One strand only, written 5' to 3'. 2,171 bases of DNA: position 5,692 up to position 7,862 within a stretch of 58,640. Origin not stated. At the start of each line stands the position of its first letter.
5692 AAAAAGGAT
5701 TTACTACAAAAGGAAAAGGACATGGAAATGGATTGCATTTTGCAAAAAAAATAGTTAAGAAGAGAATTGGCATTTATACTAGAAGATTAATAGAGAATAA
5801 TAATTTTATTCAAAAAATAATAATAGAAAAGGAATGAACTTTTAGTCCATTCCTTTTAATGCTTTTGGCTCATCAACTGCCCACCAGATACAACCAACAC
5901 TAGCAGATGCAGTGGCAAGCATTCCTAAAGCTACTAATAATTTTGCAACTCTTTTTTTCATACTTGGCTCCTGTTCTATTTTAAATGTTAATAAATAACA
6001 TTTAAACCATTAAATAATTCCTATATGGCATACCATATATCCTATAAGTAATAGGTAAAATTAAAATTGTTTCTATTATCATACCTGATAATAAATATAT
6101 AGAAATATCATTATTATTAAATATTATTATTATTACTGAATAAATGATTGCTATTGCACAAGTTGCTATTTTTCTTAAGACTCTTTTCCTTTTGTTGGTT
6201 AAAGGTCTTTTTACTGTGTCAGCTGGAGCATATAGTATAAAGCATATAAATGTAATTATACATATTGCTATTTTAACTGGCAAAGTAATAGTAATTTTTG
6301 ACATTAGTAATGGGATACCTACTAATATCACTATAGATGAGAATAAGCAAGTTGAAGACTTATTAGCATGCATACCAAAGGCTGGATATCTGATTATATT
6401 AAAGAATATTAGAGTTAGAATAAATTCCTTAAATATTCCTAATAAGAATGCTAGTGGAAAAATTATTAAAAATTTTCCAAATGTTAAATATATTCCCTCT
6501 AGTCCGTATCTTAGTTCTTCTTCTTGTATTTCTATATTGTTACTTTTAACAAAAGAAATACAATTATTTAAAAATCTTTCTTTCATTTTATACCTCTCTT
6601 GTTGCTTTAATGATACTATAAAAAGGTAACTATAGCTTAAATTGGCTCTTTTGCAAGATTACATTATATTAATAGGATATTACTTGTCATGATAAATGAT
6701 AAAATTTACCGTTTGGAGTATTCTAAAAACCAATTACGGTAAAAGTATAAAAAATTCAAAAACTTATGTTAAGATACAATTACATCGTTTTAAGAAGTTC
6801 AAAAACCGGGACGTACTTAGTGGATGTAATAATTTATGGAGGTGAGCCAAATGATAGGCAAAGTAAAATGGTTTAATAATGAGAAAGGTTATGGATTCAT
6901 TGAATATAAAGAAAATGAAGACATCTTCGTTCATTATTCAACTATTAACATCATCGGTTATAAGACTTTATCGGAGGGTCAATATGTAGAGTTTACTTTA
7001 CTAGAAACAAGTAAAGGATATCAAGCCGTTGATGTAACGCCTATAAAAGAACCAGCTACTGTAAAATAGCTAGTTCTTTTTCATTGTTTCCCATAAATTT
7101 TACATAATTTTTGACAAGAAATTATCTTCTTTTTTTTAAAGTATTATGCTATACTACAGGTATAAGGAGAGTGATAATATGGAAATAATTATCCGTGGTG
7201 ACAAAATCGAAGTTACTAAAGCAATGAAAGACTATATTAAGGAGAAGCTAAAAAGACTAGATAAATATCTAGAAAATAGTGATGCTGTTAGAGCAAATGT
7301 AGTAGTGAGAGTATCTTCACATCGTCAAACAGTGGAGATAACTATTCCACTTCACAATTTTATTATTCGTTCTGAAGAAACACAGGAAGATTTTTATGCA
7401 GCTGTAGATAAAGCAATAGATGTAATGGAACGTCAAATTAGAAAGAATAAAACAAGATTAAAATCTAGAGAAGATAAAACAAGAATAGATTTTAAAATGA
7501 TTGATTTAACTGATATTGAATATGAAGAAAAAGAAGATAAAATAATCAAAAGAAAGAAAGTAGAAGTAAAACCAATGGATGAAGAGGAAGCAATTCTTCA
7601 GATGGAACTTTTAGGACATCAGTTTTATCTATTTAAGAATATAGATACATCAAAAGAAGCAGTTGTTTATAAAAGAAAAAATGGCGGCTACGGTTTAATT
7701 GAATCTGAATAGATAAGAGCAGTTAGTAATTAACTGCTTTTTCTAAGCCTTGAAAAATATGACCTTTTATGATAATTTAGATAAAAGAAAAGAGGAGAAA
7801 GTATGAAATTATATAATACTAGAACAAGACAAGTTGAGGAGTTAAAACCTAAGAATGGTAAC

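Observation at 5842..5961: Unlisted 39-codon AgrD-like pro-peptide predicting a new autoinducing peptide (C-I-W-W-A ring)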

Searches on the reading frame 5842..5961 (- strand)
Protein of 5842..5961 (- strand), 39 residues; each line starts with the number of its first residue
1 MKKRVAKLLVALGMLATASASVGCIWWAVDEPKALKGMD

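Call 4: search_protein_families(library=pfam, proteins=[window:5842-5961:-], max_evalue=1)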
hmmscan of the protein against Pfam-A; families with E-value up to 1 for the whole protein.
window:5842-5961:- (39 aa): 0 families

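Call 5: search_protein_families(library=ncbifam, proteins=[window:5842-5961:-], max_evalue=10)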
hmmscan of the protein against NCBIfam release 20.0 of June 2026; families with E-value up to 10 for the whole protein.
window:5842-5961:- (39 aa): 2 families
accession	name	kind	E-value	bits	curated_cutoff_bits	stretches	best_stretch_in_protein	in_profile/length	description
TIGR04223.1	quorum_AgrD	subfamily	0.0032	17.6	19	1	3-33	1-31/38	AgrD family cyclic lactone autoinducer peptide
TIGR04361.1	TrbK_Ti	equivalog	0.04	14.3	50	1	8-34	4-30/64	entry exclusion protein TrbK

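Call 19: search_protein_representatives(protein=window:5845-5961:-)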
Query: 39 residues. Proteins with E-value up to 0.001 (for the whole library): 13; up to 1e-10: 0; up to 1e-30: 0. The best 13 are listed.
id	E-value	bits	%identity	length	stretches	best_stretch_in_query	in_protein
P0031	5.0e-07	44.3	61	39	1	1-38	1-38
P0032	1.5e-06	42.9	62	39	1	3-34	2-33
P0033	9.9e-06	40.4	54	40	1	1-37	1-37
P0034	1.2e-05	40.1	92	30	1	1-26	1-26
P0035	1.8e-05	39.6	51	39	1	1-39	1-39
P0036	2.0e-05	39.5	51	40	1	1-37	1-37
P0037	1.5e-04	36.8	59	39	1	3-34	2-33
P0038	1.8e-04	36.6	56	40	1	1-34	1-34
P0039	2.5e-04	36.1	50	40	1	1-34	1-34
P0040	3.7e-04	35.6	56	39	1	3-38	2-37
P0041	5.0e-04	35.2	53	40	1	1-34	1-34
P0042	5.2e-04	35.1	55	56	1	1-33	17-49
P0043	7.7e-04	34.6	46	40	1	1-35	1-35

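Call 42: search_protein_families(library=ncbifam, proteins=[P0003, P0004, P0006, P0007, P0008, P0037, P0031], max_evalue=10)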
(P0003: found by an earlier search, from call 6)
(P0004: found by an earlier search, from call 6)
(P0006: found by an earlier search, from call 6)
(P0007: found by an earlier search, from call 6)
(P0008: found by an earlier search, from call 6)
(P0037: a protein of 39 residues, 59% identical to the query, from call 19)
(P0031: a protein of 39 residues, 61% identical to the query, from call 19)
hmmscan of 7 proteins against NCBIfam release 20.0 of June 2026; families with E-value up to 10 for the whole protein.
P0003 (39 aa): 1 family
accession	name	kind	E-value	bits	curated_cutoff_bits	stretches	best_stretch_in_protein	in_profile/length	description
TIGR04223.1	quorum_AgrD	subfamily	0.0013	18.8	19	1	4-33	2-31/38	AgrD family cyclic lactone autoinducer peptide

P0004 (39 aa): 2 families
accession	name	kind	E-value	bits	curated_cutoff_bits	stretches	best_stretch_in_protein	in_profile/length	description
TIGR04223.1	quorum_AgrD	subfamily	0.00069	19.7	19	1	3-33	1-31/38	AgrD family cyclic lactone autoinducer peptide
TIGR04361.1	TrbK_Ti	equivalog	0.049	14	50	1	8-34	4-30/64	entry exclusion protein TrbK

P0006 (39 aa): 1 family
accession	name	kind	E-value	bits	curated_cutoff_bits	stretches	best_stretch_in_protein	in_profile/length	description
TIGR04223.1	quorum_AgrD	subfamily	0.0019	18.3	19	1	4-33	2-31/38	AgrD family cyclic lactone autoinducer peptide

P0007 (39 aa): 1 family
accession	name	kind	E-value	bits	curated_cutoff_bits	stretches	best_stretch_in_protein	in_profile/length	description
TIGR04223.1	quorum_AgrD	subfamily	0.0039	17.3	19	1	3-33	1-31/38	AgrD family cyclic lactone autoinducer peptide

P0008 (39 aa): 2 families
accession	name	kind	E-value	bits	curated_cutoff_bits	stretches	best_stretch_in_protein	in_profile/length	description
TIGR04223.1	quorum_AgrD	subfamily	0.0017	18.4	19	1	3-33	1-31/38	AgrD family cyclic lactone autoinducer peptide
TIGR04361.1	TrbK_Ti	equivalog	0.1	12.9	50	1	8-34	4-30/64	entry exclusion protein TrbK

P0037 (39 aa): 1 family
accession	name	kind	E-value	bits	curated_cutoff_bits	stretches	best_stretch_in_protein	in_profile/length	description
TIGR04223.1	quorum_AgrD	subfamily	0.033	14.4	19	1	2-31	1-30/38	AgrD family cyclic lactone autoinducer peptide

P0031 (39 aa): 1 family
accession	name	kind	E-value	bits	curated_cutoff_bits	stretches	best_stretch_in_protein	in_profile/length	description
TIGR04223.1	quorum_AgrD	subfamily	0.012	15.8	19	1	3-33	1-31/38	AgrD family cyclic lactone autoinducer peptide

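Call 43: search_protein_families(library=pfam, proteins=[P0003, P0037], max_evalue=10)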
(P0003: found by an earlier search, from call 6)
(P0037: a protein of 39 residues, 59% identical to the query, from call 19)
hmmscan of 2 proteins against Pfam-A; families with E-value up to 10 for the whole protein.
P0003 (39 aa): 0 families

P0037 (39 aa): 0 families

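Call 44: find_encoding_contigs(protein=window:5845-5961:-, flank=4000, max_places=10)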
Protein seq(39 aa) (39 aa): 24 contigs read that carry it; 10 places shown.
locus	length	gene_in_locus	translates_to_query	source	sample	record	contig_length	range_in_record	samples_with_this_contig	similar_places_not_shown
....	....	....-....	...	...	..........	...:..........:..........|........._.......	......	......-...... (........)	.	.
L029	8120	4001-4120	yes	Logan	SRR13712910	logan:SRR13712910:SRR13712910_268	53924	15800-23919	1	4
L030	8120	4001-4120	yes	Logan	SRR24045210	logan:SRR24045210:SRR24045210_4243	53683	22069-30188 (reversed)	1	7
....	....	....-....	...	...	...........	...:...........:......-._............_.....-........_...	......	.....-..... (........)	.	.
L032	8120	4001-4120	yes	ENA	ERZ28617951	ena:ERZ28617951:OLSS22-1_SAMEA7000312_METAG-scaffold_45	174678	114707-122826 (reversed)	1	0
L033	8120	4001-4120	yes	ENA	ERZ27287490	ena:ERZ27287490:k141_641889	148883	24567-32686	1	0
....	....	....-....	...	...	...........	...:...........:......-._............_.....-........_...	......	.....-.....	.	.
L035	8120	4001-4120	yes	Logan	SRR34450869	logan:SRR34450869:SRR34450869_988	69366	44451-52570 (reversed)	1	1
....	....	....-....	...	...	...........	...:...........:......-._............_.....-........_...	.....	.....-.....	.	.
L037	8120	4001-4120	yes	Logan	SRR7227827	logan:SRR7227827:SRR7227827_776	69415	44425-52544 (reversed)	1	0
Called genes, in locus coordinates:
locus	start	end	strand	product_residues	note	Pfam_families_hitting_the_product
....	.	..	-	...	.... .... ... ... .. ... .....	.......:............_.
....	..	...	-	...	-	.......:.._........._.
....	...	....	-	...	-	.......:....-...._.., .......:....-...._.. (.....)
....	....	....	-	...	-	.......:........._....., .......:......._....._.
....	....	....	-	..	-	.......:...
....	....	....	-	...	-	-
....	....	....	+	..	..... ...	-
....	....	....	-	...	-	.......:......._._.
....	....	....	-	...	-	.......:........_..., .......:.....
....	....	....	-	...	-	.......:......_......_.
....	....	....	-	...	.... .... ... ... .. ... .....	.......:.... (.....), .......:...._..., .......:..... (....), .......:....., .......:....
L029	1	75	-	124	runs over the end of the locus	PF00636:Ribonuclease_3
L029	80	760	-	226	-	PF04298:Zn_peptidase_2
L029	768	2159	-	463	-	PF01406:tRNA-synt_1e, PF09334:tRNA-synt_1g (faint)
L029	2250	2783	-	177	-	PF02482:Ribosomal_S30AE, PF16321:Ribosom_S30AE_C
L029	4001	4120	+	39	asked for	-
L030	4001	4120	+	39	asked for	-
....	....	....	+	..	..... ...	-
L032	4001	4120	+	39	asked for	-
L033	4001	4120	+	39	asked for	-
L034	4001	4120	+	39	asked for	-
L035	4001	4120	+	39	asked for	-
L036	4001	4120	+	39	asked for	-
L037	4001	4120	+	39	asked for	-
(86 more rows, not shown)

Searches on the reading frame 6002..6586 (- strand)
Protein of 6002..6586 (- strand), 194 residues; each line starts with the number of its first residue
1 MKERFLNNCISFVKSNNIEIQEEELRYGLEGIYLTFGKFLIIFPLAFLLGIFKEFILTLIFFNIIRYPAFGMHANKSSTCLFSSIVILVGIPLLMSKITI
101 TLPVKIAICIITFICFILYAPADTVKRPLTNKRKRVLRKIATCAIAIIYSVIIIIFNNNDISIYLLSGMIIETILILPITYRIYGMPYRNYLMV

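Call 4: search_protein_families(library=pfam, proteins=[window:6002-6586:-], max_evalue=1)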
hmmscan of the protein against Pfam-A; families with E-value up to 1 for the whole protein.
window:6002-6586:- (194 aa): 1 family
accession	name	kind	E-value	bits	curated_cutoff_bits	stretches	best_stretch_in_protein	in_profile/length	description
PF04647.20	AgrB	-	3.8e-31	108.3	23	1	10-176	5-181/185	Accessory gene regulator B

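Call 5: search_protein_families(library=ncbifam, proteins=[window:6002-6586:-], max_evalue=10)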
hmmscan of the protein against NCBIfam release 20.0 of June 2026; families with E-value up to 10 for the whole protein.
window:6002-6586:- (194 aa): 1 family
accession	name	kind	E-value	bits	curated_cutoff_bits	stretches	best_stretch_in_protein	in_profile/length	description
NF002210.0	PRK01100.1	equivalog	2.4e-26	92.8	282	1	19-191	30-202/210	accessory gene regulator ArgB-like protein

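Call 6: list_cluster_members(proteins=[window:5845-5961:-, window:6002-6586:-])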
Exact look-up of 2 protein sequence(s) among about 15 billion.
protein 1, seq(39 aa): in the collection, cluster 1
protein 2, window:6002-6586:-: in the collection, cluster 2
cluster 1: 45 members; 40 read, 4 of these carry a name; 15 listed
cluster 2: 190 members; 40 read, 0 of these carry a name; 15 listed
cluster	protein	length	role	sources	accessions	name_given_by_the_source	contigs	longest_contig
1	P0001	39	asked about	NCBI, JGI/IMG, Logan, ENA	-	lipoprotein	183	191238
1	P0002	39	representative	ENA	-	-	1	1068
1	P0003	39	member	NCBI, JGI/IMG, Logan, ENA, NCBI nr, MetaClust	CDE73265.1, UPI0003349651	unknown [Clostridium sp. CAG:451] | cyclic lactone autoinducer peptide | status=active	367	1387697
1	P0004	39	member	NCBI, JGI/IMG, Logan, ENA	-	cyclic lactone autoinducer peptide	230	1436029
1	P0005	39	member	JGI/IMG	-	cyclic lactone autoinducer peptide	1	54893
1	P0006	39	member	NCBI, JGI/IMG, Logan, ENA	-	-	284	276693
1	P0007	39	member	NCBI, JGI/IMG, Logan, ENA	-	-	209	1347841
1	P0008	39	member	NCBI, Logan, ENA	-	-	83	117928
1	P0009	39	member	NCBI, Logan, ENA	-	-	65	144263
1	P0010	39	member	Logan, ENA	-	-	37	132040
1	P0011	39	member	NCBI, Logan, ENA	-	-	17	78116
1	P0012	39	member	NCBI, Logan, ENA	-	-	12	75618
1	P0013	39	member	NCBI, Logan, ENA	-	-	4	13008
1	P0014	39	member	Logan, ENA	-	-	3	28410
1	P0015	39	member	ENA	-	-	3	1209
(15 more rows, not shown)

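Call 11: find_related_loci(query=window:6002-6586:-, collection=genome_contigs, flank=5000)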
Query window:6002-6586:- (194 aa) in genome_contigs; peptide patterns used: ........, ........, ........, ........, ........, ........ (x = any residue, [..] = any of these).
374 stretches matched a pattern; 27 encode a relative of the query (tblastn E <= 1e-3); 27 distinct loci.
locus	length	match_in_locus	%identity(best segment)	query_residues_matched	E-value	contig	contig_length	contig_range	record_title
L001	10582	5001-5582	98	1-194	2e-121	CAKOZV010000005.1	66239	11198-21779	MAG: uncultured Bacilli bacterium isolate REFINED_METABAT215_TOP10_CONTIGS_1500_ASSEMBLY_K77_MERGED__Hadza_MoBio_hadza-E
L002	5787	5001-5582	97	1-194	6e-121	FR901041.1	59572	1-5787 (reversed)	Clostridium sp. CAG:451 genomic scaffold, scf14, whole genome shotgun sequence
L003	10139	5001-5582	95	1-194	5e-119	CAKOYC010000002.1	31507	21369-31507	MAG: uncultured Bacilli bacterium isolate REFINED_METABAT215_TOP10_CONTIGS_1500_ASSEMBLY_K77_MERGED__Hadza_MoBio_hadza-A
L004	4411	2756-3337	87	1-194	3e-105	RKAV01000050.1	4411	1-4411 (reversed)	MAG: bacterium isolate UBG167 contig1585223, whole genome shotgun sequence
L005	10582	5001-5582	80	1-194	1e-99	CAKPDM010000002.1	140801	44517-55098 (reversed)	MAG: uncultured Bacilli bacterium isolate REFINED_METABAT215_TOP10_CONTIGS_1500_ASSEMBLY_K77_MERGED__Hadza_MoBio_hadza-I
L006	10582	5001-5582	80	1-194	1e-99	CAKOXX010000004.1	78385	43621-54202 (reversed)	MAG: uncultured Bacilli bacterium isolate REFINED_METABAT215_TOP10_CONTIGS_1500_ASSEMBLY_K77_MERGED__Hadza_MoBio_hadza-E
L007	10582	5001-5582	93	1-194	1e-96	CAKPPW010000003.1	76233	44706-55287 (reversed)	MAG: uncultured Bacilli bacterium isolate REFINED_METABAT215_TOP10_CONTIGS_1500_ASSEMBLY_K77_MERGED__Hadza_MoBio_C-REDO_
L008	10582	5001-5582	88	1-194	1e-96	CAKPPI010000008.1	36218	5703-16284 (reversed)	MAG: uncultured Bacilli bacterium isolate REFINED_METABAT215_TOP10_CONTIGS_1500_ASSEMBLY_K77_MERGED__Hadza_MoBio_hadza-E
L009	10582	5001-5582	82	1-194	4e-91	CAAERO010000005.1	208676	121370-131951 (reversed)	MAG TPA_asm: Bacilli bacterium, isolate HGM10844, WGS project CAAERO010000000 data, contig: ERS608518_21_k95_20405, whol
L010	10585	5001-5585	51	1-192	9e-44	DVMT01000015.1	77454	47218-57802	MAG TPA_asm: Candidatus Aphodocola excrementigallinarum isolate CHK193-30670 CHK193__C78024_L77454_ERR3414588, whole gen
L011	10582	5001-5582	48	1-191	3e-43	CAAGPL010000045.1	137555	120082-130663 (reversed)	MAG TPA_asm: Bacilli bacterium, isolate HGM10825, WGS project CAAGPL010000000 data, contig: SRS820607_84_k75_135020, who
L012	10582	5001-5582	45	1-191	6e-42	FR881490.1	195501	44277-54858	Clostridium sp. CAG:594 genomic scaffold, scf153, whole genome shotgun sequence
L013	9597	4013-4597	44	1-192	2e-40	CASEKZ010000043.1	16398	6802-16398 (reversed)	uncultured bacterium isolate CO.T19.metabat-bins.98 genome assembly, contig: CO.T19.metabat-bins.98.fa_k141_14357736, wh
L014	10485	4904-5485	45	1-191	5e-40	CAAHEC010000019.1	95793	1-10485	MAG TPA_asm: Bacilli bacterium, isolate HGM10828, WGS project CAAHEC010000000 data, contig: SRS820626_38_k75_167473, who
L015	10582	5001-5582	46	1-191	9e-40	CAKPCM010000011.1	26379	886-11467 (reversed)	MAG: uncultured Bacilli bacterium isolate REFINED_METABAT215_TOP10_CONTIGS_1500_ASSEMBLY_K77_MERGED__Hadza_MoBio_hadza-A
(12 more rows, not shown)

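Call 38: search_solved_structures(query=window:6002-6586:-, max_evalue=1, show_alignments=2)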
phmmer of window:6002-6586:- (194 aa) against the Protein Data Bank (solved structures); distinct sequences matched with E-value up to 1: 0.

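Call 42: search_protein_families(library=ncbifam, proteins=[P0003, P0004, P0006, P0007, P0008], max_evalue=10)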
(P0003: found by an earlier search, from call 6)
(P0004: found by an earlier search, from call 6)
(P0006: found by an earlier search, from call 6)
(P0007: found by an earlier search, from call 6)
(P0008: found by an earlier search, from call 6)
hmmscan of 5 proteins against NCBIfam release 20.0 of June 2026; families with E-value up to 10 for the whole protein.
P0003 (39 aa): 1 family
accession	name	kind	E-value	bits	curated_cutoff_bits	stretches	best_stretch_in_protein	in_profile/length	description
TIGR04223.1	quorum_AgrD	subfamily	0.0013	18.8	19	1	4-33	2-31/38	AgrD family cyclic lactone autoinducer peptide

P0004 (39 aa): 2 families
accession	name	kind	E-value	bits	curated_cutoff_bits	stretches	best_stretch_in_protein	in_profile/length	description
TIGR04223.1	quorum_AgrD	subfamily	0.00069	19.7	19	1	3-33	1-31/38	AgrD family cyclic lactone autoinducer peptide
TIGR04361.1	TrbK_Ti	equivalog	0.049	14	50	1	8-34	4-30/64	entry exclusion protein TrbK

P0006 (39 aa): 1 family
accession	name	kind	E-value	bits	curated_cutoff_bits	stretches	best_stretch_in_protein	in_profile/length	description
TIGR04223.1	quorum_AgrD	subfamily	0.0019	18.3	19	1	4-33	2-31/38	AgrD family cyclic lactone autoinducer peptide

P0007 (39 aa): 1 family
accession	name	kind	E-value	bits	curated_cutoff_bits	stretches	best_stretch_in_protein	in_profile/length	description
TIGR04223.1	quorum_AgrD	subfamily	0.0039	17.3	19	1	3-33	1-31/38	AgrD family cyclic lactone autoinducer peptide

P0008 (39 aa): 2 families
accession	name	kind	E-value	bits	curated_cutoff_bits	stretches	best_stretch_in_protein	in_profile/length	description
TIGR04223.1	quorum_AgrD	subfamily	0.0017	18.4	19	1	3-33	1-31/38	AgrD family cyclic lactone autoinducer peptide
TIGR04361.1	TrbK_Ti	equivalog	0.1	12.9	50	1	8-34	4-30/64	entry exclusion protein TrbK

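Call 43: search_protein_families(library=pfam, proteins=[P0003], max_evalue=10)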
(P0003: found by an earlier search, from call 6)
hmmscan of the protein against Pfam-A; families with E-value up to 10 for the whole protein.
P0003 (39 aa): 0 families

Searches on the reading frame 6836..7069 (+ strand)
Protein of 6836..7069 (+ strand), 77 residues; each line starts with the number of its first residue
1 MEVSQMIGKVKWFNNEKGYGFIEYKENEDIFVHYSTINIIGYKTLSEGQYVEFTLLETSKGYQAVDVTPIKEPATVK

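Call 43: search_protein_families(library=pfam, proteins=[window:6836-7069:+], max_evalue=10)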
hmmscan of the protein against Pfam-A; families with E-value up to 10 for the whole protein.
window:6836-7069:+ (77 aa): 4 families
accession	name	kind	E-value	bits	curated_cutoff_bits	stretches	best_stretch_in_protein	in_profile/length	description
PF00313.28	CSD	-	1.7e-24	85.9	27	1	6-69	1-65/66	'Cold-shock' DNA-binding domain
PF08206.17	OB_RNB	-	0.025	14.7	24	1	15-36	6-28/58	Ribonuclease B OB domain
PF22707.2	S1CSD-TOTE-2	-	0.035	14.6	27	1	9-40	6-30/60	S1/CSD-like domain 2 of the TOTE conflict systems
PF02933.23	CDC48_2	-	0.16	12.1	22.4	1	43-73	17-46/64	Cell division protein 48 (CDC48), domain 2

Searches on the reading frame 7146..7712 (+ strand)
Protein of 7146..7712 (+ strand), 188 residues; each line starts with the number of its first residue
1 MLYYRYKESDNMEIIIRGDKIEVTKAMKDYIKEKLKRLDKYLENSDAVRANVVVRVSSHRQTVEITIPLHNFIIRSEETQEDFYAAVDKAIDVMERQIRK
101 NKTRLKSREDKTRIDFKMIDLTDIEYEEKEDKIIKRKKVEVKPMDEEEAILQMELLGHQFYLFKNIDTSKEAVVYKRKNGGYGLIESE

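Call 4: search_protein_families(library=pfam, proteins=[window:7146-7712:+], max_evalue=1)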
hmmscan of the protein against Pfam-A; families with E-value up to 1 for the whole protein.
window:7146-7712:+ (188 aa): 4 families
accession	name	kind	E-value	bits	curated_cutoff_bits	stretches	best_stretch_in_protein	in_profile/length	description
PF16321.10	Ribosom_S30AE_C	-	1.1e-26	92.7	25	1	128-184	1-57/57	Sigma 54 modulation/S30EA ribosomal protein C terminus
PF02482.25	Ribosomal_S30AE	-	2.8e-25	89.3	23.7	1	14-106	1-88/88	Sigma 54 modulation protein / S30EA ribosomal protein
PF06464.16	DMAP_binding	-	0.3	12.4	27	1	28-92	28-91/111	DMAP1-binding Domain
PF04965.19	GPW_gp25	-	0.7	10.2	27.2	1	72-113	35-82/96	Baseplate wedge protein gp25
